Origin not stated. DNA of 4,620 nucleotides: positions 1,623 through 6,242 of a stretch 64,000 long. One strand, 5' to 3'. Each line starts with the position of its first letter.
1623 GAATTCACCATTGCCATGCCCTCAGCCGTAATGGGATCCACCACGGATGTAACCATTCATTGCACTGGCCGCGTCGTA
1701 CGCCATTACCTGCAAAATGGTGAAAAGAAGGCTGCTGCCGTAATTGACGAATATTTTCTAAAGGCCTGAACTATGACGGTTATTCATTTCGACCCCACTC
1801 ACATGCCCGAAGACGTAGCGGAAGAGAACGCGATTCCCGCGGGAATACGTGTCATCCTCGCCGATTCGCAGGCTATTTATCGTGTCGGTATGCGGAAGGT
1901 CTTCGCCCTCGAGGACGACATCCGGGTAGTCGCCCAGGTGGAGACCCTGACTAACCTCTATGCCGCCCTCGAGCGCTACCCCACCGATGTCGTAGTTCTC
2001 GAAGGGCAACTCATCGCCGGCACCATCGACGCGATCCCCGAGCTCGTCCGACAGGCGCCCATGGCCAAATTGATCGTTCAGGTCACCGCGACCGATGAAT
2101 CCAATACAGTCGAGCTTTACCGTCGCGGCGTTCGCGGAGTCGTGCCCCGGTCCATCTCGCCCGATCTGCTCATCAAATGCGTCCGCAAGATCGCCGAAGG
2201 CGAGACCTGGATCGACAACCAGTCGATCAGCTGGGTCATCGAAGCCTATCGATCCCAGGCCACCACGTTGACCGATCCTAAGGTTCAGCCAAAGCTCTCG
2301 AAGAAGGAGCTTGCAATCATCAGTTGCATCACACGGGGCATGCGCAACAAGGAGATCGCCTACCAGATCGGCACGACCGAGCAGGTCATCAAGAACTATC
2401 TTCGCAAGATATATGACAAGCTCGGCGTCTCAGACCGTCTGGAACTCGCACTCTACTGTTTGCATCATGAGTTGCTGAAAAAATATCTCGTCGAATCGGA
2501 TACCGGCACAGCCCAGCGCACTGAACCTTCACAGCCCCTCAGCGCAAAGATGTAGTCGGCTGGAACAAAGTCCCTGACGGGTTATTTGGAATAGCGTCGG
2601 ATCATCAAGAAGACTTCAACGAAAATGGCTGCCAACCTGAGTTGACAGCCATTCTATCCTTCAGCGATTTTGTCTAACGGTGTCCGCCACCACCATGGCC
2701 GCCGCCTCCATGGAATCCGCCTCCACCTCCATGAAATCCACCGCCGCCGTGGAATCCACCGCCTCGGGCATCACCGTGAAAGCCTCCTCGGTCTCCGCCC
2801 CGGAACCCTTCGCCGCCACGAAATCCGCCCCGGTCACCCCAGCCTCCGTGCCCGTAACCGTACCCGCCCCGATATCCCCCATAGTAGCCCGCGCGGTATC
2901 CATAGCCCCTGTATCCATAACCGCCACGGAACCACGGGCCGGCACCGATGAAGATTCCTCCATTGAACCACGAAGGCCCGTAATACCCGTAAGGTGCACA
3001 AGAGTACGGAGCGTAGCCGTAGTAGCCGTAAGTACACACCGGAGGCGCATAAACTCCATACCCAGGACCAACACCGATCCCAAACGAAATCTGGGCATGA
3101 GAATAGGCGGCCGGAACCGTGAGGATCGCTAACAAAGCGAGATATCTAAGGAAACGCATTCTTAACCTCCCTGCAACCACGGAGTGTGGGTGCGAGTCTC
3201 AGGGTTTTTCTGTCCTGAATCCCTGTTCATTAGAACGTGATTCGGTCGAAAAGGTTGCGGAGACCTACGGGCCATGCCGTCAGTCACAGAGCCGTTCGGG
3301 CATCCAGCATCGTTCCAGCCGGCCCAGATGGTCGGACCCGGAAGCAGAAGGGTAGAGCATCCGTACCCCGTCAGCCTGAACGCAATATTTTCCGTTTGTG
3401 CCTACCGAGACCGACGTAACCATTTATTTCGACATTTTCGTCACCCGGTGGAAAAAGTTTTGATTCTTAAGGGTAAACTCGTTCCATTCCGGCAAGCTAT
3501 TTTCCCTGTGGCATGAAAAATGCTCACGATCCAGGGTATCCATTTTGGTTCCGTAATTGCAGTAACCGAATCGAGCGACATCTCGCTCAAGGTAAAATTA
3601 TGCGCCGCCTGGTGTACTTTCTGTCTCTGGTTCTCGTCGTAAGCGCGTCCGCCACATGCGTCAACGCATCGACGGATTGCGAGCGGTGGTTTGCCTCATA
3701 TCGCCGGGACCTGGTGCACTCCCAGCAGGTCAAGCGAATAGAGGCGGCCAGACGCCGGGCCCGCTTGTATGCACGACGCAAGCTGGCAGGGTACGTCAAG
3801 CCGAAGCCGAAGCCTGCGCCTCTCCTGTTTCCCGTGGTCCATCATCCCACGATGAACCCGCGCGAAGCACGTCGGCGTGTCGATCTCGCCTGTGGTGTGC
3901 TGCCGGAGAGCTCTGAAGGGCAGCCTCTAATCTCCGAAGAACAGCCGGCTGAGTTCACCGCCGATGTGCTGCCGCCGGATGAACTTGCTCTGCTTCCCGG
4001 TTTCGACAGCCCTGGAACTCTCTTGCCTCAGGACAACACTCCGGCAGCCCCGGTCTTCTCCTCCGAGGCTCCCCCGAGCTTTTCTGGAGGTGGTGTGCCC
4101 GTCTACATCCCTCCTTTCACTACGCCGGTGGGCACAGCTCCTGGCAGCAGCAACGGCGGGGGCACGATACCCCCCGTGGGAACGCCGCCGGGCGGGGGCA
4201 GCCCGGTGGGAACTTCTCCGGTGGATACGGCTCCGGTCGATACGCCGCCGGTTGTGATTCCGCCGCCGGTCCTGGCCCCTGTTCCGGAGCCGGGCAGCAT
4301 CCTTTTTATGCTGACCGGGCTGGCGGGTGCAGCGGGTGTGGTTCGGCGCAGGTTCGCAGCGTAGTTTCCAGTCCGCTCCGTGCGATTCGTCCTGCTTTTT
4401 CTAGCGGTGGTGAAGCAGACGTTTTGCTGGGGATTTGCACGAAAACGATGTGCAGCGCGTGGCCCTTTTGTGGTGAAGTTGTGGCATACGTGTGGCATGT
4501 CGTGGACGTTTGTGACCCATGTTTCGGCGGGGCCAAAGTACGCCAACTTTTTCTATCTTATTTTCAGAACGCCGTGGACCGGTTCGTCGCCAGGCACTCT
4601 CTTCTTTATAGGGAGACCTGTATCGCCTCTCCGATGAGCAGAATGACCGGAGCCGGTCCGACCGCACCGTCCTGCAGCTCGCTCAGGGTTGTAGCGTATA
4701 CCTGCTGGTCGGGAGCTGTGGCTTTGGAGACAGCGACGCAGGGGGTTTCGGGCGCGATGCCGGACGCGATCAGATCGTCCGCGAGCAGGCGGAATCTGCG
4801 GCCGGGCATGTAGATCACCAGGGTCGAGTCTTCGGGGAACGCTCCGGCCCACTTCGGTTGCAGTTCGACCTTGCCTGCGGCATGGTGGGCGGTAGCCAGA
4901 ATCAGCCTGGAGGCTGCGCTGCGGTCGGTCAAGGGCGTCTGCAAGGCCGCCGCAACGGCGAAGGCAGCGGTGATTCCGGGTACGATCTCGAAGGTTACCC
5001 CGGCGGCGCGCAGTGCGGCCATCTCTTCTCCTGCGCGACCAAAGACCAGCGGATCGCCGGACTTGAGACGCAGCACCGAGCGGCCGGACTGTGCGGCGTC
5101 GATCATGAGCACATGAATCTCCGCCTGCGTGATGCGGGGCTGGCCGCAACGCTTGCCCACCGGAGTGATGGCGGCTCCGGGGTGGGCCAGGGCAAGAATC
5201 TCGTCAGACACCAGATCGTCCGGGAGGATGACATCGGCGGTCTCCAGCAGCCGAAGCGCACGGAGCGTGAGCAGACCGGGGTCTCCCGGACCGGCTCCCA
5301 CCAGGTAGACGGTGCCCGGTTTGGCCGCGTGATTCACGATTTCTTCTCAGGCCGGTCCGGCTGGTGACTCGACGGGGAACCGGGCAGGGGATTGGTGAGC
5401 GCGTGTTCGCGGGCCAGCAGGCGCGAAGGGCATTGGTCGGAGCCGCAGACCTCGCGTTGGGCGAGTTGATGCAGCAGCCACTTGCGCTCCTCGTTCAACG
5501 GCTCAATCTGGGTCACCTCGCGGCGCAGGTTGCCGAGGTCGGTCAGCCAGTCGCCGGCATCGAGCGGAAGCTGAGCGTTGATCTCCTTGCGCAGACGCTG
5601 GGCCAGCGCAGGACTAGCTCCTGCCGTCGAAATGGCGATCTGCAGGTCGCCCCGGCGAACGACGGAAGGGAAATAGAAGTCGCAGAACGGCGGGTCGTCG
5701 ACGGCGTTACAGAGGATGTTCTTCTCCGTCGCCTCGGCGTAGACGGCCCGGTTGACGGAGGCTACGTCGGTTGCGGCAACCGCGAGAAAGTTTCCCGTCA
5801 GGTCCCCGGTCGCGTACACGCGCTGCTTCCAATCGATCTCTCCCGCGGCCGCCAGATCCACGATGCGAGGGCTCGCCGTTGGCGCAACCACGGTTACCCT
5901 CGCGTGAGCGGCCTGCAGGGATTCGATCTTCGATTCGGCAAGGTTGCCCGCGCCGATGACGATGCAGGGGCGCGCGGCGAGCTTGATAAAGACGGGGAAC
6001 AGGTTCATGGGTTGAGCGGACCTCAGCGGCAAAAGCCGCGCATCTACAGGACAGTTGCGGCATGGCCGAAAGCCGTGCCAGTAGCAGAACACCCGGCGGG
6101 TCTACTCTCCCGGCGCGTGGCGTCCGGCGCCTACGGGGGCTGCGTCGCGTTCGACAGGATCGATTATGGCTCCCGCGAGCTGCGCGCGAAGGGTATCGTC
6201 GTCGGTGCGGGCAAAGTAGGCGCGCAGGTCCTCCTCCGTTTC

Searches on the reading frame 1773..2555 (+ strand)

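Call 73: search_protein_families(library=pfam, proteins=[window:1773-2555:+])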
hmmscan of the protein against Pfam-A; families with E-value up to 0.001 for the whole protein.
window:1773-2555:+ (260 aa): 2 families
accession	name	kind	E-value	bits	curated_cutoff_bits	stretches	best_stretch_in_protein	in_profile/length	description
PF00196.25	GerE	-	1.9e-12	47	23.5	1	174-228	2-56/57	Bacterial regulatory proteins, luxR family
PF00072.30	Response_reg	-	2.8e-05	24.7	30.2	1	27-137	1-110/111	Response regulator receiver domain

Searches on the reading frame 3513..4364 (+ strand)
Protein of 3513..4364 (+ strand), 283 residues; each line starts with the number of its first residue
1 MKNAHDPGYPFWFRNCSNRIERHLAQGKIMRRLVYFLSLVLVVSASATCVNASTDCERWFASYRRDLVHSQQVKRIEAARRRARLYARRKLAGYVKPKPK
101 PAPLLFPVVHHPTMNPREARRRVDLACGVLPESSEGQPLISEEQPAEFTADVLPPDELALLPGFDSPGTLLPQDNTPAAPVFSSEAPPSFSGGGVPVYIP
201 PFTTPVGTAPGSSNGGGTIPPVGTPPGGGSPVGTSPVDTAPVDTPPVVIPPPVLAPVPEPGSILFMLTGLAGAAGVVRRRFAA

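Call 6: search_protein_families(library=pfam, proteins=[window:3513-4364:+])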
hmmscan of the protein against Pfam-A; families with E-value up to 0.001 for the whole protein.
window:3513-4364:+ (283 aa): 1 family
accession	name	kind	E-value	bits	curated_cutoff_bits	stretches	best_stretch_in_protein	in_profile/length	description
PF07589.16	PEP-CTERM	-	0.00011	22.5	20.7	1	256-280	1-24/24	PEP-CTERM motif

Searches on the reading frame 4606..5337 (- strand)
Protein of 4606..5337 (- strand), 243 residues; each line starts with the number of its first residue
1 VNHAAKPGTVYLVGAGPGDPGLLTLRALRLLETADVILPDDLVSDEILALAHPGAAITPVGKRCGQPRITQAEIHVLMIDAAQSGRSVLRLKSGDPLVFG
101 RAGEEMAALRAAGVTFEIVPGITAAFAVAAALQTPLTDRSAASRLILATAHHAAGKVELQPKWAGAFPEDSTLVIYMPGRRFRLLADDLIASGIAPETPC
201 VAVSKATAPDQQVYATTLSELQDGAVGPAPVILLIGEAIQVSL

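Call 6: search_protein_families(library=pfam, proteins=[window:4606-5337:-])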
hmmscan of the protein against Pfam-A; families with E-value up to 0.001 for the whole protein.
window:4606-5337:- (243 aa): 1 family
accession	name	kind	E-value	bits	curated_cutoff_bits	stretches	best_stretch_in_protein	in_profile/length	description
PF00590.25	TP_methylase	-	2e-53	181.9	27.8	1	9-221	1-211/212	Tetrapyrrole (Corrin/Porphyrin) Methylases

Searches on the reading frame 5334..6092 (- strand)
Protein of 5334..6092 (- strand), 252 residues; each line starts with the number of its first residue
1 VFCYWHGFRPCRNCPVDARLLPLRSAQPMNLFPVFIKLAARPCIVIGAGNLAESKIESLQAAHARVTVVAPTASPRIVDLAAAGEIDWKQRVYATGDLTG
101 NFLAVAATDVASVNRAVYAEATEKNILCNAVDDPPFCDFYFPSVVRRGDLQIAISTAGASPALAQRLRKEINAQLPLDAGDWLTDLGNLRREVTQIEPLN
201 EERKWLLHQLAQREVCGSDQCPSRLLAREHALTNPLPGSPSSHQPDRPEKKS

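Call 6: search_protein_families(library=pfam, proteins=[window:5334-6092:-])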
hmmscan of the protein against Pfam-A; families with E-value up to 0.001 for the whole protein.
window:5334-6092:- (252 aa): 2 families
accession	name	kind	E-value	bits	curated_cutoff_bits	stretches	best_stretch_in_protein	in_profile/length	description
PF13241.12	NAD_binding_7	-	1.3e-30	106.4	22.1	1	34-143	1-104/104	Putative NAD(P)-binding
PF14824.11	Sirohm_synth_M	-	1.3e-12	47.4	25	1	147-173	1-27/28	Sirohaem biosynthesis protein central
